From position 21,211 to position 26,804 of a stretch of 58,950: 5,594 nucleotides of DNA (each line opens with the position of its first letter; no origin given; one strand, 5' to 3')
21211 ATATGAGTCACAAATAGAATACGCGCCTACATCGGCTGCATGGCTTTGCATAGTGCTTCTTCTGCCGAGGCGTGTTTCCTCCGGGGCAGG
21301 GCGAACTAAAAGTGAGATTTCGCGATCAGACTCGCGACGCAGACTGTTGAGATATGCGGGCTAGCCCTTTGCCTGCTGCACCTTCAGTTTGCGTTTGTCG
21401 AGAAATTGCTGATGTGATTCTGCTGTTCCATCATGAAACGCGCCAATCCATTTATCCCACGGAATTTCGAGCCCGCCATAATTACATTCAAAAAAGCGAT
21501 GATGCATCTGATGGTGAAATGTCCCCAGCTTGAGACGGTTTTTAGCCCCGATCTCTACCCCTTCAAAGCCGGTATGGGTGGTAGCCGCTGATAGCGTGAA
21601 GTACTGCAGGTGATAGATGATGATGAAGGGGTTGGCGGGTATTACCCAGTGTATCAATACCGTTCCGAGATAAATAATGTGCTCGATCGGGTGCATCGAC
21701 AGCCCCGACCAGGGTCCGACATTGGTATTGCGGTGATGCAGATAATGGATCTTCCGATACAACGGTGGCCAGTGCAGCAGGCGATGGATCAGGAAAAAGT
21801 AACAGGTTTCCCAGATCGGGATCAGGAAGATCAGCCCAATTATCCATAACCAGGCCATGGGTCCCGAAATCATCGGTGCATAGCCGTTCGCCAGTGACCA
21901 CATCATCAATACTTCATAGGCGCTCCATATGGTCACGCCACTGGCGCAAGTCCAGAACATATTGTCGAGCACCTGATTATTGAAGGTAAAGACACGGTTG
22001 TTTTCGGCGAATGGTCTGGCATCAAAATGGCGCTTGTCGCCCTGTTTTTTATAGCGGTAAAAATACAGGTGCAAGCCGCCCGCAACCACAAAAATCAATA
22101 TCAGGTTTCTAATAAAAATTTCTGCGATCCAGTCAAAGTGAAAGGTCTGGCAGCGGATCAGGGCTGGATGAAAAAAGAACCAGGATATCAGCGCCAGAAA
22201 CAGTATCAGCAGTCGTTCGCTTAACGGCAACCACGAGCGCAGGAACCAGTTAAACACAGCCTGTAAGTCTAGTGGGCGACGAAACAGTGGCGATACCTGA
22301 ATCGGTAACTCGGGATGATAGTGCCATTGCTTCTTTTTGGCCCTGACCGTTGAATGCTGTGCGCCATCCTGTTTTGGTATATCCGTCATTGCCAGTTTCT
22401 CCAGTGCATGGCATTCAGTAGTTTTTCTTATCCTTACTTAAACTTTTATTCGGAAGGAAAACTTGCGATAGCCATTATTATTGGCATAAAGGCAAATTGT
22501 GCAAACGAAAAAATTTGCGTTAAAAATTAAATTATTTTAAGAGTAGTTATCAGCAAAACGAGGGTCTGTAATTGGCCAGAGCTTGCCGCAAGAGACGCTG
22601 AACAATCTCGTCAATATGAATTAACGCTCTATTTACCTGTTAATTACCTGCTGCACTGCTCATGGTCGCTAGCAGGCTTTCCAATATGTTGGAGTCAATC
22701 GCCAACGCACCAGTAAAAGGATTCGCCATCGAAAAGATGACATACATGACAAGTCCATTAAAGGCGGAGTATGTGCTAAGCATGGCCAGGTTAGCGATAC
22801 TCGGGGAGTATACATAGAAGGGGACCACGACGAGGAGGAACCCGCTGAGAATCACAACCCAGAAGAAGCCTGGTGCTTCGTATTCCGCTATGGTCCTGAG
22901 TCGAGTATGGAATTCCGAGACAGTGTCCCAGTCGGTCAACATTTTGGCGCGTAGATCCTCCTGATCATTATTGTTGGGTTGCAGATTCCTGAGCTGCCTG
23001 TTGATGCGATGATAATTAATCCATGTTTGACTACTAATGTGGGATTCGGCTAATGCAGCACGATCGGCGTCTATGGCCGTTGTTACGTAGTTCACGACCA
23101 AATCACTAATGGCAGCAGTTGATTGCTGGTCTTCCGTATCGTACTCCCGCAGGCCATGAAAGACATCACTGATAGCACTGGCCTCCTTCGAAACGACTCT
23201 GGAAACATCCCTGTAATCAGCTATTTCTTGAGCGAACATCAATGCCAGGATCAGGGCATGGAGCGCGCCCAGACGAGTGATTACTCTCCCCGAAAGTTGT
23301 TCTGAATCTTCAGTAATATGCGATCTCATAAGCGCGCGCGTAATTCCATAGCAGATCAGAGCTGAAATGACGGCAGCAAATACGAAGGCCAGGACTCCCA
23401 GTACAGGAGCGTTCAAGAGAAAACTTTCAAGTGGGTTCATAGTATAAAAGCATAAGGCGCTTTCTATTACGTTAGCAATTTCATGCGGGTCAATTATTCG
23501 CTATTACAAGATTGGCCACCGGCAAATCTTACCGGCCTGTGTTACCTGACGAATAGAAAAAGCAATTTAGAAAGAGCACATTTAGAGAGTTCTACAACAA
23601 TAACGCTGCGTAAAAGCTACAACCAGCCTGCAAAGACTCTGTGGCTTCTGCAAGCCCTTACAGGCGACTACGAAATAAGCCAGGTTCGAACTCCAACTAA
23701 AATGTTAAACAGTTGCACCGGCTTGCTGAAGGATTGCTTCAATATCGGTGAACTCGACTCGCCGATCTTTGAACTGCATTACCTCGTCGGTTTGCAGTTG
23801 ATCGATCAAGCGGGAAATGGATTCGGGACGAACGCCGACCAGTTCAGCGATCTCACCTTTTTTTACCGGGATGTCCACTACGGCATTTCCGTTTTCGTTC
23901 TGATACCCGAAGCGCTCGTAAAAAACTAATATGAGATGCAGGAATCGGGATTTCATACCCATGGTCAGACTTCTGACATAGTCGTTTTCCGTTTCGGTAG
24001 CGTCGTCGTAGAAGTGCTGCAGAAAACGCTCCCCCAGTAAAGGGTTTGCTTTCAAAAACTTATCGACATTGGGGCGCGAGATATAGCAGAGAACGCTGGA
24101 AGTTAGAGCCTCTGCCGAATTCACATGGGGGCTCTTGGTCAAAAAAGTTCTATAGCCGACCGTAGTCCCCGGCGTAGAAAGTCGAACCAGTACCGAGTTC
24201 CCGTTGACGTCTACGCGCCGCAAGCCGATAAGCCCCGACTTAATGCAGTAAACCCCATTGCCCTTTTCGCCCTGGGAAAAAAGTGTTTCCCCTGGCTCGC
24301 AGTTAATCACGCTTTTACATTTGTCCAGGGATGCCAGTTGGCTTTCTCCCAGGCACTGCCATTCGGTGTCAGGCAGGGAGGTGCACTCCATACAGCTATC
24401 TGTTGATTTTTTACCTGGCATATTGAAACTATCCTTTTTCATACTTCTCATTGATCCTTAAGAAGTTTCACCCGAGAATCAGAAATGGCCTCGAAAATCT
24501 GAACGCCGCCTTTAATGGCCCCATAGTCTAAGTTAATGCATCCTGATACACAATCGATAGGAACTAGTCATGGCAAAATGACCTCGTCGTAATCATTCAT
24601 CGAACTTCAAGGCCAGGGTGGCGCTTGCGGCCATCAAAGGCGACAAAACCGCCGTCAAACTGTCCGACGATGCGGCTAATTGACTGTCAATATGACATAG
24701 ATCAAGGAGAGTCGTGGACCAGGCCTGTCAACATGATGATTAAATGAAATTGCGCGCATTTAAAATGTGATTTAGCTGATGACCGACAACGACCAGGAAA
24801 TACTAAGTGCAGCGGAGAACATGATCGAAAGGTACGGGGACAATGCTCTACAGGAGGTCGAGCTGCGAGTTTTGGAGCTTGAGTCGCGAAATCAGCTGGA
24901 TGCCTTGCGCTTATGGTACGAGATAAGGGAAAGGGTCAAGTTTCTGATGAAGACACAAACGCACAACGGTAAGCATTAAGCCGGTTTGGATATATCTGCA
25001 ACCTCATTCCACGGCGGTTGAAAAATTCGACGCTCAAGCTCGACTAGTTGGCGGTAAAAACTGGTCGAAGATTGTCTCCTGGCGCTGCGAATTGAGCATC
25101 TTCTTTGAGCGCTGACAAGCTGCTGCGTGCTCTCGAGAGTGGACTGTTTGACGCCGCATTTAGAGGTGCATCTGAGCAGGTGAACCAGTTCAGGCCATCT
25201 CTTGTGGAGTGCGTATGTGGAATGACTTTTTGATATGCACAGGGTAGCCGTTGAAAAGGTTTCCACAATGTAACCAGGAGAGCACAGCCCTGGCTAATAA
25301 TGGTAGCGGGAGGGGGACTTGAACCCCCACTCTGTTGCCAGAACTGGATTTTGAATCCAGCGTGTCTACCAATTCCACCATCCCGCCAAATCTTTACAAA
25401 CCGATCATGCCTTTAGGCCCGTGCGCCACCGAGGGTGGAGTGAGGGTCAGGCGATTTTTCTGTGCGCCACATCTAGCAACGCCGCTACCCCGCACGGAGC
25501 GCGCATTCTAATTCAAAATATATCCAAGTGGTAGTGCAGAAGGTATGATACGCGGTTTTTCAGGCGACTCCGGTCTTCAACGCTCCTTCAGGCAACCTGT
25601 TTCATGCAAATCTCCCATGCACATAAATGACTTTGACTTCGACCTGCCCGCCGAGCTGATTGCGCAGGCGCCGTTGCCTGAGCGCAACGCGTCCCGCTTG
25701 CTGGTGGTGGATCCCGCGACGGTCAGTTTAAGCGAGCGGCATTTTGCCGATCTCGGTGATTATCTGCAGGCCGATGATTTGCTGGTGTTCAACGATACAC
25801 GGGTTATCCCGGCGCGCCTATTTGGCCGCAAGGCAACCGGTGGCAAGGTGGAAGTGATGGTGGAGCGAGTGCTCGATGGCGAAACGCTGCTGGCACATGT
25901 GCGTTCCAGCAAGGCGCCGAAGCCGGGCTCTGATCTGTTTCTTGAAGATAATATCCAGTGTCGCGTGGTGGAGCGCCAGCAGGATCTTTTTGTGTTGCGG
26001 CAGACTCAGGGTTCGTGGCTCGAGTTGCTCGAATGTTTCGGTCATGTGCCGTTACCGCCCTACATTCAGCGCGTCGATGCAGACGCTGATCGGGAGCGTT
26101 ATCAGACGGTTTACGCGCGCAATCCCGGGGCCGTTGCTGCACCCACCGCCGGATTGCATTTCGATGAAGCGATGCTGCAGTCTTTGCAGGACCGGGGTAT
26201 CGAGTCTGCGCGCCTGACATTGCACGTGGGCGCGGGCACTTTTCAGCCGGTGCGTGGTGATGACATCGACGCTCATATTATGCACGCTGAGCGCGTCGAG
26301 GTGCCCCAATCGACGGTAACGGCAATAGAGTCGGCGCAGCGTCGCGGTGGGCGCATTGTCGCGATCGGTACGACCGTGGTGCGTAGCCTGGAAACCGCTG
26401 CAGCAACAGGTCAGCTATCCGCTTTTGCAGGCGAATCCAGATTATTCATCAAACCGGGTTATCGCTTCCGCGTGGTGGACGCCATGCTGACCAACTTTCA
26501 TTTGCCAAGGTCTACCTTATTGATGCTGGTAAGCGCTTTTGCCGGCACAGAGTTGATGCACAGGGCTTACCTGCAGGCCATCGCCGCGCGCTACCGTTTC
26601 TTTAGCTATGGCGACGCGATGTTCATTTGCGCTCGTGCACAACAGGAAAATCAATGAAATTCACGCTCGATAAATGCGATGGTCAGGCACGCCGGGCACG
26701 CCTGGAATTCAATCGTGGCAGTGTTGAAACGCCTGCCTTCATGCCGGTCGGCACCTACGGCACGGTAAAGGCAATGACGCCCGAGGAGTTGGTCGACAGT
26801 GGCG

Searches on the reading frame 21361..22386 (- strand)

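Call 28: search_protein_families(library=pfam, proteins=[window:21361-22386:-], max_evalue=0.001)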
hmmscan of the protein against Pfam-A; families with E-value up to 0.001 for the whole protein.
window:21361-22386:- (341 aa): 1 family
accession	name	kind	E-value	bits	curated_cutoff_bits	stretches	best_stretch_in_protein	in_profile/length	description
PF04116.19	FA_hydroxylase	-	3.1e-20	73.4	31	1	188-315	3-131/132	Fatty acid hydroxylase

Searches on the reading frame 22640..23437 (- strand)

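Call 28: search_protein_families(library=pfam, proteins=[window:22640-23437:-], max_evalue=0.001)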
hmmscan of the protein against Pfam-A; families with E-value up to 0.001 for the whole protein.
window:22640-23437:- (265 aa): 2 families
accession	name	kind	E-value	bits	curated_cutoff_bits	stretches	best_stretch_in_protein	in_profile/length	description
PF14023.12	Bestrophin-like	-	5.9e-31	108.3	32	1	21-249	2-229/232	Bestrophin-like domain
PF01027.25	Bax1-I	-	0.00054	20.2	34.1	1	188-259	37-104/207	Inhibitor of apoptosis-promoting Bax1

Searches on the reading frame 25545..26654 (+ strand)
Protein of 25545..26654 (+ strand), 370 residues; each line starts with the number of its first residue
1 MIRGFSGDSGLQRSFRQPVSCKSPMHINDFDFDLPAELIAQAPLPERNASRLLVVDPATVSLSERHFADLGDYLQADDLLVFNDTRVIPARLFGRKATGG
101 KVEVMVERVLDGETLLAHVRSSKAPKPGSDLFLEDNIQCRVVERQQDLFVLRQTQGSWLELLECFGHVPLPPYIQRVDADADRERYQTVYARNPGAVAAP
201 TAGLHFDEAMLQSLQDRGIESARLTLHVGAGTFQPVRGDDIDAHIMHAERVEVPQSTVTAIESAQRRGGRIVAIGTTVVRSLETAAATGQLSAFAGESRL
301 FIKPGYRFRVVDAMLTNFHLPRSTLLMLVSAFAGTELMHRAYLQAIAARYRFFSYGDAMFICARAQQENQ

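Call 28: search_protein_families(library=pfam, proteins=[window:25545-26654:+], max_evalue=0.001)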
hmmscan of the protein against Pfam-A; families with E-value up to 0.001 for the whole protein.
window:25545-26654:+ (370 aa): 1 family
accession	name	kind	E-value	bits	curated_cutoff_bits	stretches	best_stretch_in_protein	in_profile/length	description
PF02547.20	Queuosine_synth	-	3e-132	441.1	25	1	28-361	2-322/322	Queuosine biosynthesis protein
